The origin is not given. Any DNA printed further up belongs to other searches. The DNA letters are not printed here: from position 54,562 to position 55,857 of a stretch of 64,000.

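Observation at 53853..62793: WYL-regulator-centred operon of nuclease-like, Zn-ribbon and unknown proteins on a serine-recombinase element: candidate undescribed defence or anti-defence module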

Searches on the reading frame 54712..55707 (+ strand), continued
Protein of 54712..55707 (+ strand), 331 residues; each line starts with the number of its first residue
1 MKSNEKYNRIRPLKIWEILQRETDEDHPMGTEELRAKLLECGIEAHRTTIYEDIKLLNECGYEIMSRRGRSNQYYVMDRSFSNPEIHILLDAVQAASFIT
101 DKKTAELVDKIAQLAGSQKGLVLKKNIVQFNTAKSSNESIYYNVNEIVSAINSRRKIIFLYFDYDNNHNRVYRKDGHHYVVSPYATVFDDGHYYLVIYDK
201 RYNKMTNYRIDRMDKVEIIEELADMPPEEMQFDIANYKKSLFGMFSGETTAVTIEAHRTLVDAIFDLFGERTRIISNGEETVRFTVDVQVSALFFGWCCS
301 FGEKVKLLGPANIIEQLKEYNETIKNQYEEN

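Call 77: find_encoding_contigs(protein=P0304, flank=10000, max_places=2)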
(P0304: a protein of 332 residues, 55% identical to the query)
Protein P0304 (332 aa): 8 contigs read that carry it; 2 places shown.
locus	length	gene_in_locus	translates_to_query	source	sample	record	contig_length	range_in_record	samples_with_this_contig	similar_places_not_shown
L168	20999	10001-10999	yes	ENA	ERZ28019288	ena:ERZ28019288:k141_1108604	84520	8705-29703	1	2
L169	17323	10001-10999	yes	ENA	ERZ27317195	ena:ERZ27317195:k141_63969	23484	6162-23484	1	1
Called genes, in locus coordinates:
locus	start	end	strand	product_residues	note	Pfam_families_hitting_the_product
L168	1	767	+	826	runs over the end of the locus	-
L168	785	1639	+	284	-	PF06966:DUF1295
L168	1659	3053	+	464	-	PF00245:Alk_phosphatase, PF01676:Metalloenzyme (weak), PF00245:Alk_phosphatase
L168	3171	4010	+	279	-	PF00106:adh_short, PF01370:Epimerase, PF08659:KR, PF13561:adh_short_C2, PF16363:GDP_Man_Dehyd (weak)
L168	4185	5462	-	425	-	-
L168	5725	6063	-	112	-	PF01713:Smr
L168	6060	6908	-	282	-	PF04055:Radical_SAM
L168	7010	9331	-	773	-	PF00636:Ribonuclease_3 (weak), PF14622:Ribonucleas_3_3 (weak)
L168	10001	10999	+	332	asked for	PF13280:WYL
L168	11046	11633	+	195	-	-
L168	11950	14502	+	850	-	PF04231:Endonuclease_1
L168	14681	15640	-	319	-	PF01116:F_bP_aldolase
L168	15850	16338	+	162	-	PF12844:HTH_19, PF13443:HTH_26 (weak), PF13560:HTH_31, PF01381:HTH_3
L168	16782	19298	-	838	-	PF01261:AP_endonuc_2, PF00501:AMP-binding, PF13193:AMP-binding_C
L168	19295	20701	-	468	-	PF00682:HMGL-like, PF08502:LeuA_dimer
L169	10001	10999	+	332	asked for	PF13280:WYL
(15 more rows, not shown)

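Call 84: search_solved_structures(query=A3, max_evalue=0.001, show_alignments=3)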
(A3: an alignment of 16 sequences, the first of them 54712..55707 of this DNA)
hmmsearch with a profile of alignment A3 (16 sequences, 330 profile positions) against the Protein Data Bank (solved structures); distinct sequences matched with E-value up to 0.001: 5.
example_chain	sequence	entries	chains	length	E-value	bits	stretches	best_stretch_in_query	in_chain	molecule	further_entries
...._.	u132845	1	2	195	6.7e-06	28.6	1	180-316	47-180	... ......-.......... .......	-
7tzv_A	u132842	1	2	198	7e-06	28.5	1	180-316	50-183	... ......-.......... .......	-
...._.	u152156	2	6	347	1.4e-05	27.5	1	180-316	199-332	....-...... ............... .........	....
9cu3_B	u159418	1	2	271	1.6e-05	27.4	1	180-316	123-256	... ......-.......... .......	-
9pfq_Q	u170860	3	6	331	1.9e-05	27.1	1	180-316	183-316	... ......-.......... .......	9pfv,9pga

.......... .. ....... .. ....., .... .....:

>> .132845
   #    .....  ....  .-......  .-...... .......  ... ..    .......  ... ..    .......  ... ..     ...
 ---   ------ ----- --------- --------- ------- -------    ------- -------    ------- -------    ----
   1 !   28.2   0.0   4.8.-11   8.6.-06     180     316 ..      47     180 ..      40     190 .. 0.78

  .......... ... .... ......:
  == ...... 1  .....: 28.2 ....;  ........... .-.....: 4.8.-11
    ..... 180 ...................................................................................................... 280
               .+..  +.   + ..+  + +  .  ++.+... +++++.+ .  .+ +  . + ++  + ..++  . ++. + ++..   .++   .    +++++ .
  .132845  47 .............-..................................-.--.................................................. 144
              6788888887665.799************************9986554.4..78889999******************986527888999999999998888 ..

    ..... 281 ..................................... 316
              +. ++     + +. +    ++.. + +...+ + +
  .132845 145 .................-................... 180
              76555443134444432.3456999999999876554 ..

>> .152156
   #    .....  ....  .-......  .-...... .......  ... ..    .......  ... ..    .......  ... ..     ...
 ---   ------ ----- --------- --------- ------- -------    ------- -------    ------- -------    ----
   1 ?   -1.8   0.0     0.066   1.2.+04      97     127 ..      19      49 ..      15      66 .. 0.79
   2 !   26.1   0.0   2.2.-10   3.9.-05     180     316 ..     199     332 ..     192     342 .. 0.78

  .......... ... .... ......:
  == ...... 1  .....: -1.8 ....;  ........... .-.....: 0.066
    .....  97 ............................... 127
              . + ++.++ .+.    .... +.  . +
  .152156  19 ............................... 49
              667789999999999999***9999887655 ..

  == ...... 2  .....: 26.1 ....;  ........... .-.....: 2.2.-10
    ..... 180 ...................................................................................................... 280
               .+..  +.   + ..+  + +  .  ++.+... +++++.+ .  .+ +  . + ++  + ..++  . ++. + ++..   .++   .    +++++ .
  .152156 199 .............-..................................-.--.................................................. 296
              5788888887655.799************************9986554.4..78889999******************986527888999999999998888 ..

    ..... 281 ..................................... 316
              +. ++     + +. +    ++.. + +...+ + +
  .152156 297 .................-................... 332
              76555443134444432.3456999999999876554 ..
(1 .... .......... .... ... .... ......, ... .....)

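Call 97: search_protein_families(library=pfam, max_evalue=0.01, proteins=[L142:12869-14182:+, L166:13081-13767:+])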
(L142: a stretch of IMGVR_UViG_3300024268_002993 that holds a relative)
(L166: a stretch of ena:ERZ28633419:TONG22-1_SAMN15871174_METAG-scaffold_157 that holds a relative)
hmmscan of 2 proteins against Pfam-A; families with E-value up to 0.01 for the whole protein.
L142:12869-14182:+ (437 aa): 0 families

L166:13081-13767:+ (228 aa): 0 families
